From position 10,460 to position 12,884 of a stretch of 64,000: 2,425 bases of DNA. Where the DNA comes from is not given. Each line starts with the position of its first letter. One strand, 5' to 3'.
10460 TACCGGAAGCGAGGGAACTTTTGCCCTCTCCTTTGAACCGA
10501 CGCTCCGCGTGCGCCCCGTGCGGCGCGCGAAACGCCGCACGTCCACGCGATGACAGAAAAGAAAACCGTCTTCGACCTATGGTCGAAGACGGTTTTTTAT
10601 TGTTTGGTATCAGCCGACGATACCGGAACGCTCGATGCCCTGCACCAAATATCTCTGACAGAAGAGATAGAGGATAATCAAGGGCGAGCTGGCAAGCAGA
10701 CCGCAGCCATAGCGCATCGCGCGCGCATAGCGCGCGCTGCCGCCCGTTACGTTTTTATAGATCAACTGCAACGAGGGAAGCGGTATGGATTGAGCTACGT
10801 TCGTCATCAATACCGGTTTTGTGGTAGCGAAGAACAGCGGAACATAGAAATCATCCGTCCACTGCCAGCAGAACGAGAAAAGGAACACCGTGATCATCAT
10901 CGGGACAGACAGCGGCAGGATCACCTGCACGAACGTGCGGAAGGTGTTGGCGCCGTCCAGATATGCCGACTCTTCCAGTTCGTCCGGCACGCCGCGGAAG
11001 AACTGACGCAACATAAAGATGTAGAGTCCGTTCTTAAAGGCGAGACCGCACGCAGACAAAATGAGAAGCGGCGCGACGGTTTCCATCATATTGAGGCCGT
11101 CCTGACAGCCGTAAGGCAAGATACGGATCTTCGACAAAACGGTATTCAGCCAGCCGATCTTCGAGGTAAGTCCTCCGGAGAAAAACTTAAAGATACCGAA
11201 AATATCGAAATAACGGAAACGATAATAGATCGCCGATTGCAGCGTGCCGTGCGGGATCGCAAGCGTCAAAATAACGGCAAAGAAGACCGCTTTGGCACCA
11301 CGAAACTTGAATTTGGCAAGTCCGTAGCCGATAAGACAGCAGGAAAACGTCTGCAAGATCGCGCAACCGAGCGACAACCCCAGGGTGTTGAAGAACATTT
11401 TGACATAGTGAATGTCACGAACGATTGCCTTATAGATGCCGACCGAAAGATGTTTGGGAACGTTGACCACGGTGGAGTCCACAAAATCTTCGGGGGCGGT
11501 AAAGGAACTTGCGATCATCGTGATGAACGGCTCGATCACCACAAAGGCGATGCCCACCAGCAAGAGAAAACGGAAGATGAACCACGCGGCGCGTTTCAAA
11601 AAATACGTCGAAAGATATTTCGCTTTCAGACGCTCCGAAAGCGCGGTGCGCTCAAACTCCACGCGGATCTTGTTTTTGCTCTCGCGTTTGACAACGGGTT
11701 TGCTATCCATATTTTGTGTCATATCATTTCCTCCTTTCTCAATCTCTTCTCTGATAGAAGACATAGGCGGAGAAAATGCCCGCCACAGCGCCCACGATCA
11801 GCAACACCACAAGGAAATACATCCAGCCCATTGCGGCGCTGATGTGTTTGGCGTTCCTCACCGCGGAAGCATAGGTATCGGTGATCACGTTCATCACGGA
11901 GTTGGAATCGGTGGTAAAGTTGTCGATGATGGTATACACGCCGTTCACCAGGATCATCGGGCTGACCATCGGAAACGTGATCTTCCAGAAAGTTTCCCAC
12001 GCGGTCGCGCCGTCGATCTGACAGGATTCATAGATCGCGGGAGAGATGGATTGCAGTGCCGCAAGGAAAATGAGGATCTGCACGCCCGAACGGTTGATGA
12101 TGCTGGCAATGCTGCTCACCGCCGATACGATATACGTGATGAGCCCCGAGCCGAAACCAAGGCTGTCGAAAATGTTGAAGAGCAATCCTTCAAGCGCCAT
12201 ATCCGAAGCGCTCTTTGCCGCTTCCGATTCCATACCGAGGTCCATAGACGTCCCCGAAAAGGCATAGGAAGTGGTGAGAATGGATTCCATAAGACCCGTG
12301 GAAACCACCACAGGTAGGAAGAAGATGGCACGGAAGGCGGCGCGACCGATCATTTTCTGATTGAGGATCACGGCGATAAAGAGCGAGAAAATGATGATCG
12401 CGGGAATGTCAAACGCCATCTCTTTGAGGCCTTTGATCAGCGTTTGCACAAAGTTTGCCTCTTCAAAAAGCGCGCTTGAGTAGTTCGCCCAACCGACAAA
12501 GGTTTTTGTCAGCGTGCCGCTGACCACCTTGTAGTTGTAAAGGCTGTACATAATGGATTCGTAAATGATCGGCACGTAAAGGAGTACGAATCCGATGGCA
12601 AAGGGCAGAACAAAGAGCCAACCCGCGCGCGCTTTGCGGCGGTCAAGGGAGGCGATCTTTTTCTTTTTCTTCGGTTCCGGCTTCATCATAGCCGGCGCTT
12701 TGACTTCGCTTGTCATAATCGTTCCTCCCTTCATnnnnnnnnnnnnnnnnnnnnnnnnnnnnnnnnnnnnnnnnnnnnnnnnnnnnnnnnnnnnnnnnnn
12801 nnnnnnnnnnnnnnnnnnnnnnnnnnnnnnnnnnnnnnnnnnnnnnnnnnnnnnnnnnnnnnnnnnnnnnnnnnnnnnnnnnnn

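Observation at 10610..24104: Seven-gene ABC locus with two permease pairs, one giant binding protein, two giant accessory proteins and no ATPase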

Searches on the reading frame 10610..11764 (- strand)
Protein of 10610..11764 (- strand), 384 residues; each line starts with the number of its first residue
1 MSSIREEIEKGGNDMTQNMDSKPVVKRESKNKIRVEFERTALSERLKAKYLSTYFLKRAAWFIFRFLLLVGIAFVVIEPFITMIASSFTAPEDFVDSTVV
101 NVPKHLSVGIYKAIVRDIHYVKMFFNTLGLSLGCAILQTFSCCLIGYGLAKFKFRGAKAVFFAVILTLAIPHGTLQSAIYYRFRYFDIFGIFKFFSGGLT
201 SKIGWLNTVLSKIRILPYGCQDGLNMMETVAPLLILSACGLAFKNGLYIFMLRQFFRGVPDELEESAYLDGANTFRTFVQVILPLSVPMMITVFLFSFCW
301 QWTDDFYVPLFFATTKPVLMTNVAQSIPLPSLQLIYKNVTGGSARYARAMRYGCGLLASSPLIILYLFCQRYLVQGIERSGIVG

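Call 4: search_protein_families(library=pfam, proteins=[window:10610-11764:-], max_evalue=0.01)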
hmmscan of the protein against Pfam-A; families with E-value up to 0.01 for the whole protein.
window:10610-11764:- (384 aa): 1 family
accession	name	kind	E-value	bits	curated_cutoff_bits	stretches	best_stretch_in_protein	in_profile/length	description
PF00528.27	BPD_transp_1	-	5.7e-10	39.7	26.4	1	144-377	3-182/184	Binding-protein-dependent transport system inner membrane component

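Call 5: search_protein_families(library=ncbifam, proteins=[window:10610-11764:-], max_evalue=0.01)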
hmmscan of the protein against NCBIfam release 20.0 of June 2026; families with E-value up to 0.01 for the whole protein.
window:10610-11764:- (384 aa): 14 families
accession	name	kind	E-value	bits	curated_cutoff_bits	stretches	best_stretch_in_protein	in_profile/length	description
NF008231.0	PRK10998.1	equivalog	1.2e-15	57.9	261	1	246-382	171-294/296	maltose ABC transporter permease MalG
NF040932.1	ABC_arch_GlcU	equivalog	2e-15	57.2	340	1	250-378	150-265/272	glucose ABC transporter permease GlcU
NF008210.0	PRK10973.1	equivalog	2.9e-14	53.4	297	1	247-377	157-276/281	sn-glycerol-3-phosphate ABC transporter permease UgpE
NF007044.0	PRK09497.1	equivalog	3.8e-07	29.9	348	1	72-327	19-243/285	spermidine/putrescine ABC transporter permease PotB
TIGR01581.1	Mo_ABC_porter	hypoth_equivalog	8.9e-07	28.6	210.3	1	246-300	116-170/225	ABC transporter permease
TIGR02139.1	permease_CysT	equivalog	3.6e-06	26.8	246.1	1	256-300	155-199/265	sulfate ABC transporter permease subunit CysT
TIGR02141.1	modB_ABC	equivalog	4.2e-06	26.5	182.6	1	251-314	98-160/208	molybdate ABC transporter permease subunit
NF007047.0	PRK09500.1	equivalog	2e-05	24.4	326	0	257-313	152-207/257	spermidine/putrescine ABC transporter permease PotC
NF040839.1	tungstate_WtpB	equivalog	7.3e-05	22.5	340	0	246-299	138-191/251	tungstate ABC transporter permease WtpB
NF008232.0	PRK10999.1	equivalog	0.00035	19.4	392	1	253-298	395-444/520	maltose ABC transporter permease MalF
NF006939.0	PRK09421.1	equivalog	0.0005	19.5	262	1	247-299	107-159/230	molybdate ABC transporter permease subunit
TIGR00974.1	3a0107s02c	equivalog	0.0052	16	193.45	0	255-297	151-193/272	phosphate ABC transporter permease PstA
NF011624.0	PRK15050.1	equivalog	0.0065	15.6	247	0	82-172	33-123/297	2-aminoethylphosphonate ABC transporter permease subunit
NF040931.1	ABC_arch_GlcT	equivalog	0.0069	16.1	360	0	242-324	153-235/278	glucose ABC transporter permease GlcT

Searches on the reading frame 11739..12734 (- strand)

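Call 4: search_protein_families(library=pfam, proteins=[window:11739-12734:-], max_evalue=0.01)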
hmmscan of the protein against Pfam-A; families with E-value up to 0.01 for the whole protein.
window:11739-12734:- (331 aa): 1 family
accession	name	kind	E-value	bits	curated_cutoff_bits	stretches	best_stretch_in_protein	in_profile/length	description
PF00528.27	BPD_transp_1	-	4.3e-05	23.8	26.4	1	100-329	20-181/184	Binding-protein-dependent transport system inner membrane component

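Call 5: search_protein_families(library=ncbifam, proteins=[window:11739-12734:-], max_evalue=0.01)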
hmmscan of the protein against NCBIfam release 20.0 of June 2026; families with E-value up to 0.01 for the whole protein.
window:11739-12734:- (331 aa): 6 families
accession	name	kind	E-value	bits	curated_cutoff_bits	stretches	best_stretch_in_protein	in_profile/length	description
NF007852.0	PRK10561.1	equivalog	1.1e-11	45.1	335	2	208-274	162-232/295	sn-glycerol-3-phosphate ABC transporter permease UgpA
NF040931.1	ABC_arch_GlcT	equivalog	1.5e-05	24.8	360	1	210-264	149-203/278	glucose ABC transporter permease GlcT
NF008232.0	PRK10999.1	equivalog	1.5e-05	24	392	1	221-260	392-432/520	maltose ABC transporter permease MalF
TIGR00969.1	3a0106s02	subfamily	0.00012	21.7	240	1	227-264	166-203/272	sulfate ABC transporter permease subunit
NF008231.0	PRK10998.1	equivalog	0.00019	21.1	261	1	217-296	171-251/296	maltose ABC transporter permease MalG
TIGR02141.1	modB_ABC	equivalog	0.0077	15.9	182.6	1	218-264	94-140/208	molybdate ABC transporter permease subunit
